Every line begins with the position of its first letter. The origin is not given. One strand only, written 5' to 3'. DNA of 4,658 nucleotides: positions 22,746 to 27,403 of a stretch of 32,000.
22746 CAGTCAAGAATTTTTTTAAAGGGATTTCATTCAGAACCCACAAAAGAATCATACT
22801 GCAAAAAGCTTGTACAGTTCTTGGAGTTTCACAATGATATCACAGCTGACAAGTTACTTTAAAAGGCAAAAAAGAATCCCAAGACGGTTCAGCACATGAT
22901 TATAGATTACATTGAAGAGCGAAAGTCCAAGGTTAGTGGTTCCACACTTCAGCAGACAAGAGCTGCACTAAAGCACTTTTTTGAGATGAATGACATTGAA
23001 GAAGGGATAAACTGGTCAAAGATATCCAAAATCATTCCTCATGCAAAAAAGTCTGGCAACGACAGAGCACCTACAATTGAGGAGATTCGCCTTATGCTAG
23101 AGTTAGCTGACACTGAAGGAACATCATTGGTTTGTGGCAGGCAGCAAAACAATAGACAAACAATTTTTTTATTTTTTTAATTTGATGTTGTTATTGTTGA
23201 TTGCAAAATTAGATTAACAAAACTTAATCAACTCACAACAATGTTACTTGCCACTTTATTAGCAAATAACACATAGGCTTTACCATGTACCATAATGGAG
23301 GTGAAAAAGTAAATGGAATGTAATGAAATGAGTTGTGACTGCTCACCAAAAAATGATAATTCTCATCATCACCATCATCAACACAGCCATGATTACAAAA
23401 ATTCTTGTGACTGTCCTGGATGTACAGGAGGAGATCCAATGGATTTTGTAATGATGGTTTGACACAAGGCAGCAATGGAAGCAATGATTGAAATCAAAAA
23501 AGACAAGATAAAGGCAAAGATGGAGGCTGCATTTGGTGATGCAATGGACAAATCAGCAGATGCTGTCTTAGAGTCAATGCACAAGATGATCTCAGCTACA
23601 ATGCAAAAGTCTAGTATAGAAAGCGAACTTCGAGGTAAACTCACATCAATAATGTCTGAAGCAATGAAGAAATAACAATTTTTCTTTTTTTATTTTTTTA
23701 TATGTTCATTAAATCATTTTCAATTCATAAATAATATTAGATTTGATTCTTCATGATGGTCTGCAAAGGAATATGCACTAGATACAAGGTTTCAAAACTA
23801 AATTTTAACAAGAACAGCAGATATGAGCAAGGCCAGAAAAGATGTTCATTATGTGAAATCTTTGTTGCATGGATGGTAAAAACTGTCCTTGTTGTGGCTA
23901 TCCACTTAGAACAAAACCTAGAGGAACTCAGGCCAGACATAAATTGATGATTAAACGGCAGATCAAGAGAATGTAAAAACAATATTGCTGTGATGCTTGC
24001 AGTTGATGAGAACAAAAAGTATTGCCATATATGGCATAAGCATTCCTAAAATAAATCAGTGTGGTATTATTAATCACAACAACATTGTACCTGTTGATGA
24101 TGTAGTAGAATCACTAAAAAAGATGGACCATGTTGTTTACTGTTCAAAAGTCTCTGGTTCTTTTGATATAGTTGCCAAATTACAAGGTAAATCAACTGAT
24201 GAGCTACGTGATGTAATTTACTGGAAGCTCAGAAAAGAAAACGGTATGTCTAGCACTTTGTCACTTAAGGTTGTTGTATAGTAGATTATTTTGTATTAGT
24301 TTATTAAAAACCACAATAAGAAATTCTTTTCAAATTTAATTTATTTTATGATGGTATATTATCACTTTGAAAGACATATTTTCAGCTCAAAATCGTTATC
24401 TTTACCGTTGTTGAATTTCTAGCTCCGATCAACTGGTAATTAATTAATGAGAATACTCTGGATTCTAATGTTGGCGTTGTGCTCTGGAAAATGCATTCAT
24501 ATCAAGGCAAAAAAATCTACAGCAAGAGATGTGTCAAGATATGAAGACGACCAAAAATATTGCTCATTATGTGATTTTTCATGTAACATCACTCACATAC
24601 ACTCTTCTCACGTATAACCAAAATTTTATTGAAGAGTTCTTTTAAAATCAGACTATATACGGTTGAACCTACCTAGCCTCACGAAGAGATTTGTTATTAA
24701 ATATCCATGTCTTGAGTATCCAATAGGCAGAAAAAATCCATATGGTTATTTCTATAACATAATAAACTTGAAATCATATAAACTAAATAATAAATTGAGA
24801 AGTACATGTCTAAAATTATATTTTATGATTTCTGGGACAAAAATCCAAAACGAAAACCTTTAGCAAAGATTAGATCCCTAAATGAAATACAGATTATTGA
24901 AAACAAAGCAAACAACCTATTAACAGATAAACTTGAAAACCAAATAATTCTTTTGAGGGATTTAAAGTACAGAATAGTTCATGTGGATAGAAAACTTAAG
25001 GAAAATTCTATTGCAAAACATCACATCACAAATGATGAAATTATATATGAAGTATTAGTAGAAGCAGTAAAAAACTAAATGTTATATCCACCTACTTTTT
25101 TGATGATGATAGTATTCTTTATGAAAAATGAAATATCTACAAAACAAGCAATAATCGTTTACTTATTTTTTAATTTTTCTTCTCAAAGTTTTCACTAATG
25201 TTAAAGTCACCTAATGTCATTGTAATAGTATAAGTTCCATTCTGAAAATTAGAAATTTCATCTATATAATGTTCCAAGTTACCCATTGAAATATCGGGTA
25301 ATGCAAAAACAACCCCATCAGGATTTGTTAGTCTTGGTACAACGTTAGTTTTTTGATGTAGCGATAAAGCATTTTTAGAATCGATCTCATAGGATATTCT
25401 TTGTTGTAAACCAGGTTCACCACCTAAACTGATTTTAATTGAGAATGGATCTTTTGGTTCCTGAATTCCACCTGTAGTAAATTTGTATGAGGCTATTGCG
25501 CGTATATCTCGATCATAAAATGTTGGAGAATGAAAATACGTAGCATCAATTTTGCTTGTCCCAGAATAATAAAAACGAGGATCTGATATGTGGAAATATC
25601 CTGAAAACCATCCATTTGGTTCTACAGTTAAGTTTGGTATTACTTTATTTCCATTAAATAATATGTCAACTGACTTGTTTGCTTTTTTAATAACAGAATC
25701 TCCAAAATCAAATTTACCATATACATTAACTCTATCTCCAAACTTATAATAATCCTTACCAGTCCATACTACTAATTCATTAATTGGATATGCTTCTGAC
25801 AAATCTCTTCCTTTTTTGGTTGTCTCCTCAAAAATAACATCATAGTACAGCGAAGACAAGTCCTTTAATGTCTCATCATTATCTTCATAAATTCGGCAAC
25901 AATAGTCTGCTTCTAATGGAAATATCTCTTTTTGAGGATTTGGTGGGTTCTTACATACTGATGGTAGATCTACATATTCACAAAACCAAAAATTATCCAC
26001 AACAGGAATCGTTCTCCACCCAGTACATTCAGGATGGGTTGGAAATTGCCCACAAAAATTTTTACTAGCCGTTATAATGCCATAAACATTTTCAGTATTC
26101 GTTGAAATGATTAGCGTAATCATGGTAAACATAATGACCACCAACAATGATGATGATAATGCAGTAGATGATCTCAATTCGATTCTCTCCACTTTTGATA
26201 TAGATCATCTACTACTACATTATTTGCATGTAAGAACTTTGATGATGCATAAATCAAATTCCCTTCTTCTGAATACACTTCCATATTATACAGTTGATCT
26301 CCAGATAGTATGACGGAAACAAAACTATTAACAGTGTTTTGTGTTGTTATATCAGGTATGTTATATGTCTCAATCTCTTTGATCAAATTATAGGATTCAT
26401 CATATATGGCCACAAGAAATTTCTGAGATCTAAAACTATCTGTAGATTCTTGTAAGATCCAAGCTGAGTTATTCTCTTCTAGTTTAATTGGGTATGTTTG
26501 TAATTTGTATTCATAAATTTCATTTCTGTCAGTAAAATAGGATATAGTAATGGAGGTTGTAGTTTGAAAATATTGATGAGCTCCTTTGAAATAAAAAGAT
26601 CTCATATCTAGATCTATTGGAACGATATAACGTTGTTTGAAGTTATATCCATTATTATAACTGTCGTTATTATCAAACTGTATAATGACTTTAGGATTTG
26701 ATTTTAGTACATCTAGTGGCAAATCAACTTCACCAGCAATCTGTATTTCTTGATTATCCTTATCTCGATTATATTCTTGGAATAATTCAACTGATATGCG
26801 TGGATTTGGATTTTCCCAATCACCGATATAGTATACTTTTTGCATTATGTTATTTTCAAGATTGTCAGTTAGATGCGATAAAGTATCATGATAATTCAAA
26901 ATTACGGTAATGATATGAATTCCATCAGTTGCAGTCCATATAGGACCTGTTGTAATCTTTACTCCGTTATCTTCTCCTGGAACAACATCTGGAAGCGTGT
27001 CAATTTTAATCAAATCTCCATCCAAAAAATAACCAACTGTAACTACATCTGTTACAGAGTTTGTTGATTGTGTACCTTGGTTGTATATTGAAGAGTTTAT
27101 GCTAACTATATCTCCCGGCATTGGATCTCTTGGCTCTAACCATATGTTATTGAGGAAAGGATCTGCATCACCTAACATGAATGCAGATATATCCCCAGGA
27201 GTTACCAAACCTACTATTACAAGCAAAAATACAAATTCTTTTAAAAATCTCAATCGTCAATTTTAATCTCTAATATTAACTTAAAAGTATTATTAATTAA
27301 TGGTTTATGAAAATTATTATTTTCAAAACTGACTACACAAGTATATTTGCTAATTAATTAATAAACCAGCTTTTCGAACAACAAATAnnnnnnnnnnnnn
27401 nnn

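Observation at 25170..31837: Island-borne surface / exopolysaccharide-like module with its own orphan response regulator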

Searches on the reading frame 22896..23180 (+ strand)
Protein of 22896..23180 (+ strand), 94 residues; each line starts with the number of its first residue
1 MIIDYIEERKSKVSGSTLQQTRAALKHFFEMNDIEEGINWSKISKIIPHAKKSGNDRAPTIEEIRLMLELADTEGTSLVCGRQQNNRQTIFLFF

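Call 3: search_protein_families(library=pfam, proteins=[window:22896-23180:+], max_evalue=0.1)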
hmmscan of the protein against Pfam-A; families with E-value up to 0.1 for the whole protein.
window:22896-23180:+ (94 aa): 1 family
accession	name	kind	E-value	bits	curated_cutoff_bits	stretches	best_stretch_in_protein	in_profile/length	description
PF02899.23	Phage_int_SAM_1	-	0.03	15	22.3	1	2-30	48-77/83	Phage integrase, N-terminal SAM-like domain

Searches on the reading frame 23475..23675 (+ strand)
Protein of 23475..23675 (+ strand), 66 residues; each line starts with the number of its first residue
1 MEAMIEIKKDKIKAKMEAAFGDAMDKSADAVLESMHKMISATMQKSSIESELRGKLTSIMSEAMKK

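Call 3: search_protein_families(library=pfam, proteins=[window:23475-23675:+], max_evalue=0.1)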
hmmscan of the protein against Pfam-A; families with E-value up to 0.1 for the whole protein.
window:23475-23675:+ (66 aa): 1 family
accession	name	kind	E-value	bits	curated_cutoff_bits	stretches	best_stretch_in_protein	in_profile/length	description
PF08066.17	PMC2NT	-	0.04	14.9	23.3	1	16-51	21-56/91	PMC2NT (NUC016) domain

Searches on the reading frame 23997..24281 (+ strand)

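Call 3: search_protein_families(library=pfam, proteins=[window:23997-24281:+], max_evalue=0.1)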
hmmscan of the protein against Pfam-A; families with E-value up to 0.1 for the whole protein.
window:23997-24281:+ (94 aa): 2 families
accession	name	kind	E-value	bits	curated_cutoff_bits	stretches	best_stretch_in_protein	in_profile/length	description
PF01037.27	AsnC_trans_reg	-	2.2e-10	40.7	25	1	32-89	10-67/73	Lrp/AsnC ligand binding domain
PF22482.2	AsnC_trans_reg_3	-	0.011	16.2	24.4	1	33-79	24-69/95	PF0864 C-terminal dimeric alpha+beta barrel domain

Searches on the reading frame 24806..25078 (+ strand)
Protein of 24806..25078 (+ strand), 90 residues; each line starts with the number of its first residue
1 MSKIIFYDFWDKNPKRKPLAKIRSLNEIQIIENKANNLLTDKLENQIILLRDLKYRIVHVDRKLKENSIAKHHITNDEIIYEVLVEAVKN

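Call 3: search_protein_families(library=pfam, proteins=[window:24806-25078:+], max_evalue=0.1)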
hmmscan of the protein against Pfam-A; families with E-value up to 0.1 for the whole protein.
window:24806-25078:+ (90 aa): 0 families

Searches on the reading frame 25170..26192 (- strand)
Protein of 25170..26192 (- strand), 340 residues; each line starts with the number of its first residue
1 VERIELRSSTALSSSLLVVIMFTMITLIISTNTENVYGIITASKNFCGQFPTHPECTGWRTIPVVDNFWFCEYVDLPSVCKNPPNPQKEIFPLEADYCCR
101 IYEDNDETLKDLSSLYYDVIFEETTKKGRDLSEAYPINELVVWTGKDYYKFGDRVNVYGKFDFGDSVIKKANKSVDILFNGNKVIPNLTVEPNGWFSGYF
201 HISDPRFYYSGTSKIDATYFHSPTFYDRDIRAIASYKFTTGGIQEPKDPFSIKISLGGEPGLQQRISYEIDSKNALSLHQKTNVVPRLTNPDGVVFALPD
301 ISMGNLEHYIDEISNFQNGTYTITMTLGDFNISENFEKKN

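Call 3: search_protein_families(library=pfam, proteins=[window:25170-26192:-], max_evalue=0.1)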
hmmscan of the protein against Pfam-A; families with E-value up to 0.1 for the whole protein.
window:25170-26192:- (340 aa): 0 families

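Call 6: search_protein_families(library=ncbifam, proteins=[window:25170-26192:-], max_evalue=0.01)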
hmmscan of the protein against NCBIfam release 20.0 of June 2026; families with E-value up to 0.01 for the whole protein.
window:25170-26192:- (340 aa): 0 families

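Call 79: search_solved_structures(query=A2, max_evalue=1)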
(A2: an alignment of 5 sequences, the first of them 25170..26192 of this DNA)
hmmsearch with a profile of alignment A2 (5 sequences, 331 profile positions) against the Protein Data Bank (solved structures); distinct sequences matched with E-value up to 1: 0.

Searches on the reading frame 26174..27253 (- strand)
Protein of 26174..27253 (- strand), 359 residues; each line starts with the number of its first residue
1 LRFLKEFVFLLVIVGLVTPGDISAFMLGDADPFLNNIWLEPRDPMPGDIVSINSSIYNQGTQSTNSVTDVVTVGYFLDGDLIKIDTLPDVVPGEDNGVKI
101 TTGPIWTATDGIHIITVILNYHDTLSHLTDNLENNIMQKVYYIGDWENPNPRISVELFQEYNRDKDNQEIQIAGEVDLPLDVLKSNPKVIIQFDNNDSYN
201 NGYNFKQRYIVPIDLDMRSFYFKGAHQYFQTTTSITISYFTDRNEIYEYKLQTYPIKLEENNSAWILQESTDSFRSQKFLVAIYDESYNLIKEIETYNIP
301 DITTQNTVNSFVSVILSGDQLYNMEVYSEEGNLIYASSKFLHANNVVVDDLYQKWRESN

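Call 3: search_protein_families(library=pfam, proteins=[window:26174-27253:-], max_evalue=0.1)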
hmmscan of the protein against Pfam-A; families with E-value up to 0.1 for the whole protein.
window:26174-27253:- (359 aa): 1 family
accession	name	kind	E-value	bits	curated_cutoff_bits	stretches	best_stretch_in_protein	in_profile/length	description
PF07705.17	CARDB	-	0.00062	20.4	22.7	1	40-135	11-97/101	CARDB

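Call 6: search_protein_families(library=ncbifam, proteins=[window:26174-27253:-], max_evalue=0.01)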
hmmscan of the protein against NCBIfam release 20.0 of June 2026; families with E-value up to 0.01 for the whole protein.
window:26174-27253:- (359 aa): 0 families

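Call 80: search_solved_structures(query=A3, max_evalue=1)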
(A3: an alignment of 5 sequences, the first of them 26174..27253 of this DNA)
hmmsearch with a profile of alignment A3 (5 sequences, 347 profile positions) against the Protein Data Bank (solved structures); distinct sequences matched with E-value up to 1: 2.
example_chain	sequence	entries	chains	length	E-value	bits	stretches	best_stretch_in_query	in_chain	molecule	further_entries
3p4g_A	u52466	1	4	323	0.67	11.9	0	148-193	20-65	Antifreeze protein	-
28op_U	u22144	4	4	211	0.85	11.6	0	145-201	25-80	Centromere protein U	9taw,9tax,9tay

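Call 98: list_cluster_members(proteins=[P0001, P0121, window:26174-27250:-, window:31070-31834:+, window:25170-26132:-])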
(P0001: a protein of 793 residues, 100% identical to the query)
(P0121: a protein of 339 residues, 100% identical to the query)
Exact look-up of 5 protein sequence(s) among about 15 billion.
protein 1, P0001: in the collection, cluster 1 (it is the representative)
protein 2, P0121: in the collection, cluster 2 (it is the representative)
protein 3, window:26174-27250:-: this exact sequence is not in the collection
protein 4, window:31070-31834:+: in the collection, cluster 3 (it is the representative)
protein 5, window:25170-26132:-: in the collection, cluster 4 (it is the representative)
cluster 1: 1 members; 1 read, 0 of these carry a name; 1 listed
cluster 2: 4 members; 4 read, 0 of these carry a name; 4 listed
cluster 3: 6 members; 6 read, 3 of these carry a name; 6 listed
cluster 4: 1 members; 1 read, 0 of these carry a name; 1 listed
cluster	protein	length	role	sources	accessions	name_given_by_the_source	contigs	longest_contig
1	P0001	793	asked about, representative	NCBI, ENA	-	-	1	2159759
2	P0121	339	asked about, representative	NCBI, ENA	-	-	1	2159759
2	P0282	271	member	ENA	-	-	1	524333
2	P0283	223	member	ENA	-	-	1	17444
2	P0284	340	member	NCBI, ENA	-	-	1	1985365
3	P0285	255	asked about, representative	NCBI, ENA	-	-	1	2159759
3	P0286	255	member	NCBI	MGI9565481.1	MAG: hypothetical protein ACR2LL_00515 [Nitrosopumilus sp.]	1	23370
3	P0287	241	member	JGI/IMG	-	methylthioribose-1-phosphate isomerase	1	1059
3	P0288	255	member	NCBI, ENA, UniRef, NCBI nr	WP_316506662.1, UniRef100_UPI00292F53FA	hypothetical protein [Nitrosopumilus sp.] | hypothetical protein n=1 Tax=Nitrosopumilus sp. TaxID=2024843 RepID=UPI00292F53FA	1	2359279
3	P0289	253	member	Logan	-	-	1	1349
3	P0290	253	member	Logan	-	-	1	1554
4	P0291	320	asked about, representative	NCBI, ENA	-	-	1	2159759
